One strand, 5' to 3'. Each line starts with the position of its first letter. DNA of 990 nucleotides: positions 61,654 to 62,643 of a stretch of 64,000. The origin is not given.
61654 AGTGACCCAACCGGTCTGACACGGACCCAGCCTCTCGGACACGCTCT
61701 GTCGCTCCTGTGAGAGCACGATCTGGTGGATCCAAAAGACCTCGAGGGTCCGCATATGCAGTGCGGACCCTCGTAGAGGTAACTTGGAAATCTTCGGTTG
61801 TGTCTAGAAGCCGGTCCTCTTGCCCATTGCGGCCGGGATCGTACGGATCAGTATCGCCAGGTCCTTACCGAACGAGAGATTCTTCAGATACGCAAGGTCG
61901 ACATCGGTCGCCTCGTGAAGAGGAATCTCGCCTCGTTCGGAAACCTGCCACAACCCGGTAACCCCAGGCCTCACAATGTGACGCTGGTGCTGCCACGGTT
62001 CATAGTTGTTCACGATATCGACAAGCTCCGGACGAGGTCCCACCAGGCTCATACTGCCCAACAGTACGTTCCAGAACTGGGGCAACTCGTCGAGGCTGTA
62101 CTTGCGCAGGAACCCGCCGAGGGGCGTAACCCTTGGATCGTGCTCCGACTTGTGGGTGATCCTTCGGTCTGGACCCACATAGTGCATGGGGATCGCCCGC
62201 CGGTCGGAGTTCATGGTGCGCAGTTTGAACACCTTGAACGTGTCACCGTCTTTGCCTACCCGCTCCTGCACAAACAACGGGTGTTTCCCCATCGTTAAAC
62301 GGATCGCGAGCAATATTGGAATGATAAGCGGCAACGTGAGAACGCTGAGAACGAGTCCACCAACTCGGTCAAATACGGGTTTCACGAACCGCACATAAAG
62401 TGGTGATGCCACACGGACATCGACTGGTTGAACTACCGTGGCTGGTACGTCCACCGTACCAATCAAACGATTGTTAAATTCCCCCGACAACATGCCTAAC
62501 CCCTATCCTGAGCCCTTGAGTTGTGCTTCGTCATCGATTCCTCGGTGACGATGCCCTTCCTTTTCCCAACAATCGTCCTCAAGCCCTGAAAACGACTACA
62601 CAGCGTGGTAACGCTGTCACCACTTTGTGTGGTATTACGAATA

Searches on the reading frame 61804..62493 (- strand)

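Call 22: search_protein_families(library=pfam, proteins=[window:61804-62493:-], max_evalue=0.001)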
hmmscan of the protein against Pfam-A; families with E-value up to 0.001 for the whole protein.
window:61804-62493:- (229 aa): 1 family
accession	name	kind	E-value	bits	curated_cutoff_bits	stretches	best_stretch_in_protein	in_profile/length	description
PF02397.22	Bac_transf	-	8.5e-58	195.3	27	1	38-222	1-177/179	Bacterial sugar transferase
